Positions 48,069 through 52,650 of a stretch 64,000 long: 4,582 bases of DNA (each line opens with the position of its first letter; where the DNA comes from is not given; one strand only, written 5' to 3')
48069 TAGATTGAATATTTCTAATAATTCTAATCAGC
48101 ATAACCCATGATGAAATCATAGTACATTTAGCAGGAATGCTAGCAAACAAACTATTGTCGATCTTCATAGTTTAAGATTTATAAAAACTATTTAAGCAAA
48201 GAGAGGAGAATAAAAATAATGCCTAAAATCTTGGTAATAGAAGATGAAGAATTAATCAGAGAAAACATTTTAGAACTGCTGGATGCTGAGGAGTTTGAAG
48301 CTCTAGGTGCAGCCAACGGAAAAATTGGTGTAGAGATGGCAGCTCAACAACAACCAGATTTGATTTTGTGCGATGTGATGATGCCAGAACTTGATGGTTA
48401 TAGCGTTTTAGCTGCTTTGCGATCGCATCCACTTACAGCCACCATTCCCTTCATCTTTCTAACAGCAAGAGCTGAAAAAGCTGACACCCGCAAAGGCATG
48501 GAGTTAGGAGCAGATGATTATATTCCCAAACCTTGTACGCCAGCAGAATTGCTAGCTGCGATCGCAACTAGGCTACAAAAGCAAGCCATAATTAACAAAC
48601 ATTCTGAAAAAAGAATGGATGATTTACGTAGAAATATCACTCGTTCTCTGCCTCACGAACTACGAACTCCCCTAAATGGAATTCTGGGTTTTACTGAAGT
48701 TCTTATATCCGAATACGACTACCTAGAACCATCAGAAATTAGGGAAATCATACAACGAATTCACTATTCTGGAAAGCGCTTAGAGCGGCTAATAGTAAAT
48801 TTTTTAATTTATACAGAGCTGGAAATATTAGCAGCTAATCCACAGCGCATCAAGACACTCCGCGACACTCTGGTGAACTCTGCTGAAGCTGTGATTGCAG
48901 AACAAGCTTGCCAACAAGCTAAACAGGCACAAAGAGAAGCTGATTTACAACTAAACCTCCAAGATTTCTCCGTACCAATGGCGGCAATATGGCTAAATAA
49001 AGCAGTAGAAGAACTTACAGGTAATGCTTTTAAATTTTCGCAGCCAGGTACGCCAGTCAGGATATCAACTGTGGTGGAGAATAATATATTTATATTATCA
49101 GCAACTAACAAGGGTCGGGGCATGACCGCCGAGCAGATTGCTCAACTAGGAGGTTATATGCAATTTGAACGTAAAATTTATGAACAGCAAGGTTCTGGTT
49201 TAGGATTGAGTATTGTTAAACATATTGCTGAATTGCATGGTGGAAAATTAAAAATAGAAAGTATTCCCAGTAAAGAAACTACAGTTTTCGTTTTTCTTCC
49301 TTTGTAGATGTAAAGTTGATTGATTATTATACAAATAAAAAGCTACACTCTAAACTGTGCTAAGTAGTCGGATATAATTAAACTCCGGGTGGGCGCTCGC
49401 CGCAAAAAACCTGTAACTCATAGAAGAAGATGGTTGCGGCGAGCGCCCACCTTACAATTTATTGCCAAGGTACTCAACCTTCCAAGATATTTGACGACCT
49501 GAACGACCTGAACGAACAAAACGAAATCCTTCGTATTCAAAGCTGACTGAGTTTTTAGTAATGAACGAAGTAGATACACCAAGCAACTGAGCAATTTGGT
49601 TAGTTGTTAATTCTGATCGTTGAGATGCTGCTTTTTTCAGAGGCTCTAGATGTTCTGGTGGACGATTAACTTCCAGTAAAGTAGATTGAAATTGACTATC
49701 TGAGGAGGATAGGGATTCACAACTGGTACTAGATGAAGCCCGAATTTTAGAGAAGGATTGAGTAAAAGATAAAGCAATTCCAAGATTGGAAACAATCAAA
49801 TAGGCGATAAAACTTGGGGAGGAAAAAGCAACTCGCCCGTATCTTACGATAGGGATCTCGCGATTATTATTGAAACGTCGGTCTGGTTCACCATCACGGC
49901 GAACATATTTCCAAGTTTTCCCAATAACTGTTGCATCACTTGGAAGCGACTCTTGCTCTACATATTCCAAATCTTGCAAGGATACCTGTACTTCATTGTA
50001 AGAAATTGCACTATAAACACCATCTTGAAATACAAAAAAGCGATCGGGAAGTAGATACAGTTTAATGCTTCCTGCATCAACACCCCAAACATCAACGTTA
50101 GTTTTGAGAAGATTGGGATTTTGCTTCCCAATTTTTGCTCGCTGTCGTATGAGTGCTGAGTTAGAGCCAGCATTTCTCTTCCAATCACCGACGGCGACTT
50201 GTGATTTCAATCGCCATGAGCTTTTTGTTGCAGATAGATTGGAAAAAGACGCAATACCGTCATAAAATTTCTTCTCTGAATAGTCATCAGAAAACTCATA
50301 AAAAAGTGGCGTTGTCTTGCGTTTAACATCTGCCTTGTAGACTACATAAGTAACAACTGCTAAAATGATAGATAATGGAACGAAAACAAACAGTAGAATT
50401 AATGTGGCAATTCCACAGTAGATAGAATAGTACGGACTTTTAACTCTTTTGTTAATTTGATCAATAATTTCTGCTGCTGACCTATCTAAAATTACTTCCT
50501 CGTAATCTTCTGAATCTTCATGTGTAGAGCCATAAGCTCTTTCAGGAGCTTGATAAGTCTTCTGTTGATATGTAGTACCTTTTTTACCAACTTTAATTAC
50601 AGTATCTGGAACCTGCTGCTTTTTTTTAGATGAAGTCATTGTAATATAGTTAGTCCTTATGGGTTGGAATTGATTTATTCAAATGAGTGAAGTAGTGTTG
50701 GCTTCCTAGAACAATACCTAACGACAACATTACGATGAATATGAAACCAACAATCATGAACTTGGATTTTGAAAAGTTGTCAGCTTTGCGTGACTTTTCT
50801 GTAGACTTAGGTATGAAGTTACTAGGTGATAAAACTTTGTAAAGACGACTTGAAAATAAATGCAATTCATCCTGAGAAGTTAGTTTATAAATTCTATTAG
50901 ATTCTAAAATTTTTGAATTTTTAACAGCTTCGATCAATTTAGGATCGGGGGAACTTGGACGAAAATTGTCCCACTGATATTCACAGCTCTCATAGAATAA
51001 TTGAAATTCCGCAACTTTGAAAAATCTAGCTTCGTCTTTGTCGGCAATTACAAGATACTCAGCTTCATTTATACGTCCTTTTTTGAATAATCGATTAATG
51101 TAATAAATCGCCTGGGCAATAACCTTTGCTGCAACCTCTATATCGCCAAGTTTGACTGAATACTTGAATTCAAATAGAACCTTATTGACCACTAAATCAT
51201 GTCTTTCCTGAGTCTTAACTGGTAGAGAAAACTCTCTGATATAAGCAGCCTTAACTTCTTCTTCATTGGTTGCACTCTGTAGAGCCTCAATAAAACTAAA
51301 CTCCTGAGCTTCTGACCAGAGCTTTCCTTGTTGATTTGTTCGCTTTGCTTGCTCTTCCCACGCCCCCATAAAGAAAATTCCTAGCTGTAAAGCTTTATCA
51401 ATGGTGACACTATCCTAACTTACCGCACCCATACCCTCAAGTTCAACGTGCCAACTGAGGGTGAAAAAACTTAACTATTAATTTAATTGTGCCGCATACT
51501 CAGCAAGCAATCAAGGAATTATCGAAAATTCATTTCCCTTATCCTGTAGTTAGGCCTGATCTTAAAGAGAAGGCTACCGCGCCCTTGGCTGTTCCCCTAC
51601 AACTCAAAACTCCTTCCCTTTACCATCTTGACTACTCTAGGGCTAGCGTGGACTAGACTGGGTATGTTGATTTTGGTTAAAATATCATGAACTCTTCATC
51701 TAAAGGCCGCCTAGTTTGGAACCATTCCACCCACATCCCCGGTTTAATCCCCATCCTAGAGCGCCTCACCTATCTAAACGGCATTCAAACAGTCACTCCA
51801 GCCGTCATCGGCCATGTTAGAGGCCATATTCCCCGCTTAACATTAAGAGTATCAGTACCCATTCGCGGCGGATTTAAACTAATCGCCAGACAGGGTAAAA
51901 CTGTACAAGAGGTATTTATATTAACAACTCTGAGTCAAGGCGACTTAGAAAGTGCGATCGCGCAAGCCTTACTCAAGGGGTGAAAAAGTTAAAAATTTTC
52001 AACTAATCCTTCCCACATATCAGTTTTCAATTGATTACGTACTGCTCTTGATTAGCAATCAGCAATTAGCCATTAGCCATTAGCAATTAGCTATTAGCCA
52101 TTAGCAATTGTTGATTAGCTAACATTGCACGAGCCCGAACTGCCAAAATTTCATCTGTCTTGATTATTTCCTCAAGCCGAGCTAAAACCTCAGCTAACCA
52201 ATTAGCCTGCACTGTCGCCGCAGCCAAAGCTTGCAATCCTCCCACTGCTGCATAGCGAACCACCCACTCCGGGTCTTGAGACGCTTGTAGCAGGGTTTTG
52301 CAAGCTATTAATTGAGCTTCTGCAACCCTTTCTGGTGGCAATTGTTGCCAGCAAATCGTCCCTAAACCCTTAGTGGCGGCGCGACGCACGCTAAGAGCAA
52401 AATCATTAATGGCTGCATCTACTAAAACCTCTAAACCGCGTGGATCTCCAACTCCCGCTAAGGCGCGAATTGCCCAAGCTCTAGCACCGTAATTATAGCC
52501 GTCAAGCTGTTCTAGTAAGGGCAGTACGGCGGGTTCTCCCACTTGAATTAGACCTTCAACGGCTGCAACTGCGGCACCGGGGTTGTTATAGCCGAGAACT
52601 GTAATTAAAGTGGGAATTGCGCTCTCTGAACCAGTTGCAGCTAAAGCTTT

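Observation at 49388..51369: AT-rich two-gene module of unknown membrane proteins, set off by a strong GC-rich bidirectional hairpin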

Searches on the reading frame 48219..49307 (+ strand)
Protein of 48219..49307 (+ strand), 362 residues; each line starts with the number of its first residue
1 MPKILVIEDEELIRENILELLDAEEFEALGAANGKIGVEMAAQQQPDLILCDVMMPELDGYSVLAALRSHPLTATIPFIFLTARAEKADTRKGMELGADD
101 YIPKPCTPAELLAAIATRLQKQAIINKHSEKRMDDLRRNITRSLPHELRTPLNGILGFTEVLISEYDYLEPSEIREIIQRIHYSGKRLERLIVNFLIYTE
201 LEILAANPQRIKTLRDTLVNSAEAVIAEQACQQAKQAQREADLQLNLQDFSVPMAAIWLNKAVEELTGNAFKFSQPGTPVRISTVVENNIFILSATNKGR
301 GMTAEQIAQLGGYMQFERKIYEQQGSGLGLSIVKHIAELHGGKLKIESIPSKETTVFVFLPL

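Call 57: find_encoding_contigs(protein=window:48219-49307:+, flank=6000, max_places=8)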
Protein window:48219-49307:+ (362 aa): 2 contigs read that carry it; 1 place shown.
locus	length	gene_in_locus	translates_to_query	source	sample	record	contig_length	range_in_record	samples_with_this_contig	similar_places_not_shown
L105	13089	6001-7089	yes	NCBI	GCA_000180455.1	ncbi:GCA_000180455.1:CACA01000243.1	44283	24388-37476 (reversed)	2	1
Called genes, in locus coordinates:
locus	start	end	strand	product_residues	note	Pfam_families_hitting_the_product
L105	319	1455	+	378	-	PF00072:Response_reg, PF00512:HisKA, PF02518:HATPase_c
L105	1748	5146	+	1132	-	PF01590:GAF, PF00989:PAS, PF08447:PAS_3, PF00989:PAS, PF08448:PAS_4, PF13426:PAS_9, PF08447:PAS_3, PF08447:PAS_3, +9 more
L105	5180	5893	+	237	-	PF00072:Response_reg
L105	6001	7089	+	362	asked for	PF00072:Response_reg, PF00512:HisKA, PF02518:HATPase_c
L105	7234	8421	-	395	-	-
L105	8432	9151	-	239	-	-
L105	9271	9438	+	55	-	-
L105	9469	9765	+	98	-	PF09876:DUF2103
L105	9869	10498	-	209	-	PF13646:HEAT_2, PF02985:HEAT (faint), PF03130:HEAT_PBS (faint), PF13646:HEAT_2 (weak)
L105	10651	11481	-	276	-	PF00514:Arm (faint), PF02985:HEAT (faint), PF13513:HEAT_EZ (faint), PF13646:HEAT_2, PF03130:HEAT_PBS (weak), PF13646:HEAT_2 (weak)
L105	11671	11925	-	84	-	PF01383:CpcD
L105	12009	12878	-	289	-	PF00427:PBS_linker_poly, PF01383:CpcD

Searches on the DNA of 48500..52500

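Call 91: search_rna_families(source=window, start=48500, end=52500, threshold=evalue, max_evalue=1)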
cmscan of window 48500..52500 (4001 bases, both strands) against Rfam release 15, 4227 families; matches with E-value up to 1: 0.
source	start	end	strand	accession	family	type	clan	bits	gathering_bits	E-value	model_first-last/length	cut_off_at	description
